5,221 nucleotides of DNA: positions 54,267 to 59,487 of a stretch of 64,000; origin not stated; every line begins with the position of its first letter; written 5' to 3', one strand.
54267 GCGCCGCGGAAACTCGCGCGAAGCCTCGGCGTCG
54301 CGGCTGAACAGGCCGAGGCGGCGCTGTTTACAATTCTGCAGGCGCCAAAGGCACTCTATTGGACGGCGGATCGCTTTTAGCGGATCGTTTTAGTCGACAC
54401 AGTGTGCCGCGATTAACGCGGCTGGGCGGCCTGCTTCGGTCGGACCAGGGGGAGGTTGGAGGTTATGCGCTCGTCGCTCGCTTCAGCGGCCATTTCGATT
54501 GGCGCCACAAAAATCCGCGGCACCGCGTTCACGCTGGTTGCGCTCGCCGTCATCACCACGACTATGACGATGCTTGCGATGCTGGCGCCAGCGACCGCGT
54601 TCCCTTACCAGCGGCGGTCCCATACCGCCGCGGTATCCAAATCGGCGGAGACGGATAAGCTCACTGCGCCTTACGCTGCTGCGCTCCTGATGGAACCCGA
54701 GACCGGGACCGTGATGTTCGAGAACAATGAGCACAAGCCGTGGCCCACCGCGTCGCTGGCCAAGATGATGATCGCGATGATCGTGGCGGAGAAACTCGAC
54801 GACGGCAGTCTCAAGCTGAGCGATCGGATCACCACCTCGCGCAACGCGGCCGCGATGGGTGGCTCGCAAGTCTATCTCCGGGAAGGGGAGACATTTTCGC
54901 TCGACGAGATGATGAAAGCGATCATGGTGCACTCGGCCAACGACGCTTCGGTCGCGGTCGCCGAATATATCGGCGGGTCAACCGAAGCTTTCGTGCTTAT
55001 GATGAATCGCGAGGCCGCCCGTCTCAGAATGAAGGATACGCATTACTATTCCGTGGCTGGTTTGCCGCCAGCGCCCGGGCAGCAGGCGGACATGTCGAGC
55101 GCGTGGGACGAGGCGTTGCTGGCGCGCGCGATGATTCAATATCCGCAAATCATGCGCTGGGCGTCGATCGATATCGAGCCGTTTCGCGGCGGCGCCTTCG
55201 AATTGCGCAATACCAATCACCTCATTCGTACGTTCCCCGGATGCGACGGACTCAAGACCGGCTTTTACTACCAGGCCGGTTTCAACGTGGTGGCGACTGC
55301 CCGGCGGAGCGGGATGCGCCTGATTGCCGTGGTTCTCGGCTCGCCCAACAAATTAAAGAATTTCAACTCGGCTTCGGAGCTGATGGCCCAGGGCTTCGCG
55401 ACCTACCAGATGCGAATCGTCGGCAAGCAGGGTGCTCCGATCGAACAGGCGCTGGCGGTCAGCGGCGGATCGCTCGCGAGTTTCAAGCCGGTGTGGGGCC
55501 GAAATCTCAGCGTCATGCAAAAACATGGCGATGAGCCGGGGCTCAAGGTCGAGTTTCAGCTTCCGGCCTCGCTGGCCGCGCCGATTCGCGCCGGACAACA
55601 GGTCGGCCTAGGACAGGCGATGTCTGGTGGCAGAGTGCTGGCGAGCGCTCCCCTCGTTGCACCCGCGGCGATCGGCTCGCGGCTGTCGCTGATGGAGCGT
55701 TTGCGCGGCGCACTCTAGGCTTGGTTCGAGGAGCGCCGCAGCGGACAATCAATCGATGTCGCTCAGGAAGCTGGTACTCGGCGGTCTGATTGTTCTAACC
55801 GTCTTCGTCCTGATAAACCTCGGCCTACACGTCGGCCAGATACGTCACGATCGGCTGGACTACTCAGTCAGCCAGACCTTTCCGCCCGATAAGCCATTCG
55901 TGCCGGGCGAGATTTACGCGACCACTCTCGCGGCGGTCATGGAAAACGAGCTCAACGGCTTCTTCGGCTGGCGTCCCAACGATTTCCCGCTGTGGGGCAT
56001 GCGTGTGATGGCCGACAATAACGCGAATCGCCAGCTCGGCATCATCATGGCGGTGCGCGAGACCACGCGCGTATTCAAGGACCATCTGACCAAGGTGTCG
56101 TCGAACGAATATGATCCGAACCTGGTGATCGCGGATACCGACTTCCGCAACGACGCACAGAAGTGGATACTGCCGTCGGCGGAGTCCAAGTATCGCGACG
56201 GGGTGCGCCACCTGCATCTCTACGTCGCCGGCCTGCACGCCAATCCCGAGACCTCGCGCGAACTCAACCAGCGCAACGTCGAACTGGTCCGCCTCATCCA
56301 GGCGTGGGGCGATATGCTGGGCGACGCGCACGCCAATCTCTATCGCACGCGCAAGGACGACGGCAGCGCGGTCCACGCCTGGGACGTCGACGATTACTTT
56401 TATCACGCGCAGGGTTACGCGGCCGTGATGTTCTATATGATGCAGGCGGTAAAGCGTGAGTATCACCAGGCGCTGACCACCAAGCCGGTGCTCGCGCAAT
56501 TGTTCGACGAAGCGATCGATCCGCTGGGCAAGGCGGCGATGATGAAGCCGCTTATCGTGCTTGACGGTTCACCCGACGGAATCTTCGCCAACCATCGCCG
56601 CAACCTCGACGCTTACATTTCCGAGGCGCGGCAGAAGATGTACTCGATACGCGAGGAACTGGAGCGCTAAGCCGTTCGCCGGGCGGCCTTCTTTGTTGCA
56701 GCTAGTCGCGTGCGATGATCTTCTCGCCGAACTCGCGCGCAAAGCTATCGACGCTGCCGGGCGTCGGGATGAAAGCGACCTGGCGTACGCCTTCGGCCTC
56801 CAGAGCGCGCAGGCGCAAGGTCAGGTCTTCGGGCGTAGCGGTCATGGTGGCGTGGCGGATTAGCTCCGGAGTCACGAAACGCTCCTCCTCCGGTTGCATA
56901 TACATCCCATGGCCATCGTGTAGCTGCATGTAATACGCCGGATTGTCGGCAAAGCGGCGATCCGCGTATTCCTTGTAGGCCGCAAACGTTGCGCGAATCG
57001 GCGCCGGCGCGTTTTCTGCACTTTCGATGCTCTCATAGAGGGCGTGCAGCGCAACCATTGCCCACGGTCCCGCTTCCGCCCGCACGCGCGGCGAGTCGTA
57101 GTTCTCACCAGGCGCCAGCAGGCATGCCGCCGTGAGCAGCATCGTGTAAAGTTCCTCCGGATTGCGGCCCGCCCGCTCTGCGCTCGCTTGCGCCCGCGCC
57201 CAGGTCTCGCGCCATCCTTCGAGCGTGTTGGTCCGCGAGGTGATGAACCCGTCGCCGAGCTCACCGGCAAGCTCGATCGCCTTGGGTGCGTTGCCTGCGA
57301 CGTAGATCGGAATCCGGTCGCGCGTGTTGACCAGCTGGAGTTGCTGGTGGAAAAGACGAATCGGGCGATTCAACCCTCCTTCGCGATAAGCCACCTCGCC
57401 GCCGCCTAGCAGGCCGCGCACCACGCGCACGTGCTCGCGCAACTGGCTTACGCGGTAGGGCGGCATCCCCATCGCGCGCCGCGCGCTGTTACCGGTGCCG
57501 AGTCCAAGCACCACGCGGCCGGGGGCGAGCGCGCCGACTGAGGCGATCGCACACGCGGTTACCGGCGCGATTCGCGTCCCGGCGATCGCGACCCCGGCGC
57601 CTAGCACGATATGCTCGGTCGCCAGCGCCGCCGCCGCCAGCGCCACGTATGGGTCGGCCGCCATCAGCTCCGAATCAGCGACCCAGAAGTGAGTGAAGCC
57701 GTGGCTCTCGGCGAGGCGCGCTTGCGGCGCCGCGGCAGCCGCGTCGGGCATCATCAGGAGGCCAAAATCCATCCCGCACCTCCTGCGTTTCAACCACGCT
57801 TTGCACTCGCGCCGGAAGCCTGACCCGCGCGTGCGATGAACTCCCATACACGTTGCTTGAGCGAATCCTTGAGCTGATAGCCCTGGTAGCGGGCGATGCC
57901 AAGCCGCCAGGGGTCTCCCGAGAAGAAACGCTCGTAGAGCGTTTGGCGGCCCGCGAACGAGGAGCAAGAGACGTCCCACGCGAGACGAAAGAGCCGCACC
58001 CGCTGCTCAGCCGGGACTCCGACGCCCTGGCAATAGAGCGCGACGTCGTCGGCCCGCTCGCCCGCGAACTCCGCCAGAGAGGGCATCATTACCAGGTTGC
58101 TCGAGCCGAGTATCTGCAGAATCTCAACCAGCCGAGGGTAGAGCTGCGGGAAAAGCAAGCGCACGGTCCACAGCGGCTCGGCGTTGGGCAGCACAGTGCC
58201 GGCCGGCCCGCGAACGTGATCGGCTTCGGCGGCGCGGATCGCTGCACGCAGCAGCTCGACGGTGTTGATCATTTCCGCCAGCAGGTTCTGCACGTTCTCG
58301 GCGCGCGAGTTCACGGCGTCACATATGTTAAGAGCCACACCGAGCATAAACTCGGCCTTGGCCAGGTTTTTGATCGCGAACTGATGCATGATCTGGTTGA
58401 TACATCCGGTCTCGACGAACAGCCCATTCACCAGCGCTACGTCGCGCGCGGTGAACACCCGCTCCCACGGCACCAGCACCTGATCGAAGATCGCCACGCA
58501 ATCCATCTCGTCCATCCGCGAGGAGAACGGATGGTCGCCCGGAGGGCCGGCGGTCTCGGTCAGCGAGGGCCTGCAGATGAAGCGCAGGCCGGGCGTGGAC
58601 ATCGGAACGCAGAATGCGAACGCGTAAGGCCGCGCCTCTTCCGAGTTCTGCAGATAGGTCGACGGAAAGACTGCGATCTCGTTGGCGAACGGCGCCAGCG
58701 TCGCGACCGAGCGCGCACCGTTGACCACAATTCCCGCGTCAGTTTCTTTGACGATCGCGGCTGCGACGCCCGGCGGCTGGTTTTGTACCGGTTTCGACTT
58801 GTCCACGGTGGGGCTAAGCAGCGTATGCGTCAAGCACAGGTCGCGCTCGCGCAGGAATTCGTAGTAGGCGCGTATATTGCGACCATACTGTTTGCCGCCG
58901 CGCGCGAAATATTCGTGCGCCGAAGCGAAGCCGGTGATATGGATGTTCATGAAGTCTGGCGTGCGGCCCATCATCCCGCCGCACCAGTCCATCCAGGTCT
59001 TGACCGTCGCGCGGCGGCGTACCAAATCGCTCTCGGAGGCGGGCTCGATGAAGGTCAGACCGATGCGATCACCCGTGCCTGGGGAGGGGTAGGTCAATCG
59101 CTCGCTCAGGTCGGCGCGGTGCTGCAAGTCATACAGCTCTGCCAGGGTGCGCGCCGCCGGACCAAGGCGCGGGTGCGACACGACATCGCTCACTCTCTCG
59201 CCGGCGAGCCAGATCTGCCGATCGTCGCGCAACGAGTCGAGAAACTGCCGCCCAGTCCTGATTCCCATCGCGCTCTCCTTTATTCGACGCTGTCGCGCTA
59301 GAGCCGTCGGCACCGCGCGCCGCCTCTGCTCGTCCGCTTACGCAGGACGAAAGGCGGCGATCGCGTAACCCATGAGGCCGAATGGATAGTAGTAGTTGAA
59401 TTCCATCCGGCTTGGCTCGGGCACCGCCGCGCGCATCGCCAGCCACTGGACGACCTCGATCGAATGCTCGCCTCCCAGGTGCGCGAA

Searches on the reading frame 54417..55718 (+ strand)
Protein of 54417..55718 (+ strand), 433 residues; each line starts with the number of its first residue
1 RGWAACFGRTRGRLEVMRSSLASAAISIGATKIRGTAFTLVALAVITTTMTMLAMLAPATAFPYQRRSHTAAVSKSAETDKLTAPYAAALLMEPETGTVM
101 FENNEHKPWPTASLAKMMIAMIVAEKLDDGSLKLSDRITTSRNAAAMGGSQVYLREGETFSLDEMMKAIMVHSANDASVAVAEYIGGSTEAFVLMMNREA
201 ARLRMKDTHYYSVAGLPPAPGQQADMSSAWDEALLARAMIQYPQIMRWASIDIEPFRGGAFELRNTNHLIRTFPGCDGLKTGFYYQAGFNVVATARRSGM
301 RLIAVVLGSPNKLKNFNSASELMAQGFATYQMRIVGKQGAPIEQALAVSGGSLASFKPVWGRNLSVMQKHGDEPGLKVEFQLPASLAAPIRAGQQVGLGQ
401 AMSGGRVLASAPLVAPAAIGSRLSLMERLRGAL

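Call 51: search_protein_families(library=pfam, proteins=[window:54417-55718:+], max_evalue=0.00001)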
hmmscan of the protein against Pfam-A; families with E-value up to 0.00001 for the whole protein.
window:54417-55718:+ (433 aa): 3 families
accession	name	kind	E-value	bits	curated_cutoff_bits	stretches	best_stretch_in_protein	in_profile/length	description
PF00768.25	Peptidase_S11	-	3e-59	200.8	27.6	1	87-310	13-238/239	D-alanyl-D-alanine carboxypeptidase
PF13354.11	Beta-lactamase2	-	7.1e-12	45.6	22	1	92-210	5-117/214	Beta-lactamase enzyme family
PF07943.18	PBP5_C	-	4.6e-08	33.6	21.2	1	331-419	2-89/91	Penicillin-binding protein 5, C-terminal domain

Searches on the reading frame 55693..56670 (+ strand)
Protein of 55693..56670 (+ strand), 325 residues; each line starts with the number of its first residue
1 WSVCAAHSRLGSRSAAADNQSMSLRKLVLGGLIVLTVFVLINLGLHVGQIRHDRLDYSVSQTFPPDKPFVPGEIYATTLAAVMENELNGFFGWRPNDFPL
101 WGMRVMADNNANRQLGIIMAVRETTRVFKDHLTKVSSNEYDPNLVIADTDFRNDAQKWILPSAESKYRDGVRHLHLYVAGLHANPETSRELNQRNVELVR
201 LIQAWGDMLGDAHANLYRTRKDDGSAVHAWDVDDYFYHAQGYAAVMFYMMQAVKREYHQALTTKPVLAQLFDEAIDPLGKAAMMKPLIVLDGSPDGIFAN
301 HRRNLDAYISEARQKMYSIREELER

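Call 51: search_protein_families(library=pfam, proteins=[window:55693-56670:+], max_evalue=0.00001)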
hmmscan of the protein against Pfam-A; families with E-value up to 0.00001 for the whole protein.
window:55693-56670:+ (325 aa): 1 family
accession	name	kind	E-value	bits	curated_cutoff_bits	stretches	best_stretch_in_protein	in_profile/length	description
PF10095.14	DUF2333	-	9.2e-31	107.4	22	2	30-210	11-192/330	Uncharacterized protein conserved in bacteria (DUF2333)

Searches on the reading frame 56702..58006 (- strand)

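Call 51: search_protein_families(library=pfam, proteins=[window:56702-58006:-], max_evalue=0.00001)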
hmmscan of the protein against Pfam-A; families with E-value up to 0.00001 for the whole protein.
window:56702-58006:- (434 aa): 1 family
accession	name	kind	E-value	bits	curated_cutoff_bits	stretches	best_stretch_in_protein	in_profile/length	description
PF00296.26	Bac_luciferase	-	5.5e-38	131.5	27.9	1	88-408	21-313/314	Luciferase-like monooxygenase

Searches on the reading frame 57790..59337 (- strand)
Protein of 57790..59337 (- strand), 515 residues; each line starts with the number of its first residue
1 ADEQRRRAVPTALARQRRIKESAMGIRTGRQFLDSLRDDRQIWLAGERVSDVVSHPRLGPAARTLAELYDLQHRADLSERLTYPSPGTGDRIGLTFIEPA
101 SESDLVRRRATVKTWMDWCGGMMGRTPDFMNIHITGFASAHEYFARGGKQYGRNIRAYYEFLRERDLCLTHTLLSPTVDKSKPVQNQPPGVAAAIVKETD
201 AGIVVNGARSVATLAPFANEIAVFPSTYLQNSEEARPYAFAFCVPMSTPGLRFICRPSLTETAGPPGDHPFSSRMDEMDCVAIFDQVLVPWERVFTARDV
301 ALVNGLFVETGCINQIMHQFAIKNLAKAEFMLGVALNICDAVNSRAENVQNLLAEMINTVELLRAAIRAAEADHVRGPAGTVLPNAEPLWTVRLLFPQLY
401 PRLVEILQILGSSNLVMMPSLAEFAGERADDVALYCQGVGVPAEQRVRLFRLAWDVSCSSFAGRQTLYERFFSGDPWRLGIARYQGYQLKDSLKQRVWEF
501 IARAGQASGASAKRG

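Call 51: search_protein_families(library=pfam, proteins=[window:57790-59337:-], max_evalue=0.00001)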
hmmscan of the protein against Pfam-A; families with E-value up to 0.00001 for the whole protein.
window:57790-59337:- (515 aa): 2 families
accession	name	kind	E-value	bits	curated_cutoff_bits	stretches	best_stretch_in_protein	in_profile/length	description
PF11794.13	HpaB_N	-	1.4e-89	300.7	35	1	28-295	1-269/270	4-hydroxyphenylacetate 3-hydroxylase N terminal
PF03241.18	HpaB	-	8.7e-53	178.9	25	1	304-494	2-195/202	4-hydroxyphenylacetate 3-hydroxylase C terminal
